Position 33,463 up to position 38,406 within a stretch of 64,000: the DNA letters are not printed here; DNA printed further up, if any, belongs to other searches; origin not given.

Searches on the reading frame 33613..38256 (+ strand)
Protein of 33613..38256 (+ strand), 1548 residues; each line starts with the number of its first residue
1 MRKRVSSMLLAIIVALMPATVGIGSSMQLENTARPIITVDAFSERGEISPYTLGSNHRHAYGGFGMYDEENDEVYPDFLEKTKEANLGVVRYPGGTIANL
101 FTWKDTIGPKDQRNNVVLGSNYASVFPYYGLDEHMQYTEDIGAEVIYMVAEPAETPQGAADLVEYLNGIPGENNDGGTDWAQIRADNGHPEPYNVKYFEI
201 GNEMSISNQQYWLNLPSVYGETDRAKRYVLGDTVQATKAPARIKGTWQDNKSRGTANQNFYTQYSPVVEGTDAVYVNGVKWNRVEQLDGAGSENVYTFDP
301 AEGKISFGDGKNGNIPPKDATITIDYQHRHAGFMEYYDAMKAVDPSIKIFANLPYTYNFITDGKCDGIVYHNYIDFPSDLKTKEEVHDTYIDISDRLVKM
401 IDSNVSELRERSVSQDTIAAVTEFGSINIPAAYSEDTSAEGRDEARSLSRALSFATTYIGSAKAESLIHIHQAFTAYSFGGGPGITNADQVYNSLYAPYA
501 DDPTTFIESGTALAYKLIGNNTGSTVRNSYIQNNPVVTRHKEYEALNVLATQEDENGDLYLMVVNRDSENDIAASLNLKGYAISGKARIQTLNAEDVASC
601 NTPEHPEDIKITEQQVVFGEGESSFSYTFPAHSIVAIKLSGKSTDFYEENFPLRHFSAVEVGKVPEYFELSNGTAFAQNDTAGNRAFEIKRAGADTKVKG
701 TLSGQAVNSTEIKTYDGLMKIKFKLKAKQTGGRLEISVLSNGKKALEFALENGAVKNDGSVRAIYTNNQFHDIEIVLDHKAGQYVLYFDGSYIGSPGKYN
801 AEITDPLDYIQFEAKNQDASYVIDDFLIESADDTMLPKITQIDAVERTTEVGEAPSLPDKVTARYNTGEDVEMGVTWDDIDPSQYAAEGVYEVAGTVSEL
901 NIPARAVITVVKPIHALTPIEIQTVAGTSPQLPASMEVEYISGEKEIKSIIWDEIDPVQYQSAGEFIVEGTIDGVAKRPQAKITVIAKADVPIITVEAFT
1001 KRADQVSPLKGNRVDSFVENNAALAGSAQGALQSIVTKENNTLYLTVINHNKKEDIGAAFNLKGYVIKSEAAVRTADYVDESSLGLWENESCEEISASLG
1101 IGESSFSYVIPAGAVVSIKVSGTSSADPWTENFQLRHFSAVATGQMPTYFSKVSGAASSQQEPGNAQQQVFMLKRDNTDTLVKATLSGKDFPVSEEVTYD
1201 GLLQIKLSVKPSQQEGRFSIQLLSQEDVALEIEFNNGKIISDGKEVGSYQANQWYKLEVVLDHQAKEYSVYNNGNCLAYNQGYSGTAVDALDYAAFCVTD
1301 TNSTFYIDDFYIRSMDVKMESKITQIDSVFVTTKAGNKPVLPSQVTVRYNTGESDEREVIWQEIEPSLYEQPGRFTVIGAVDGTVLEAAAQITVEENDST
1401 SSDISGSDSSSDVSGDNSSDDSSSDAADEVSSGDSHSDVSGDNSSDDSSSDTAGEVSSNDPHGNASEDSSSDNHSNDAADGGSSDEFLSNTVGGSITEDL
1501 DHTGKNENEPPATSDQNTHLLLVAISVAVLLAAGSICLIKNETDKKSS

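Call 50: search_protein_families(library=pfam, proteins=[window:33613-38256:+], max_evalue=0.0001)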
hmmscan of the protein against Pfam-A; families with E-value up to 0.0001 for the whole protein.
window:33613-38256:+ (1548 aa): 3 families
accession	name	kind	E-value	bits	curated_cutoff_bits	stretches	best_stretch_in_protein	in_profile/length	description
PF07532.17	Big_4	-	1.2e-41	140.5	22.1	3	842-898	1-57/59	Bacterial Ig-like domain (group 4)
PF22848.2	ASD1_dom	-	1.2e-12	48.3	22.2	1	160-207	111-153/239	Alpha-L-arabinofuranosidase 1 domain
PF22585.3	Sialidase-like_CBM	-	1.1e-06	29.1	27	0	1203-1276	41-121/156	Sialidase-like, CBM domain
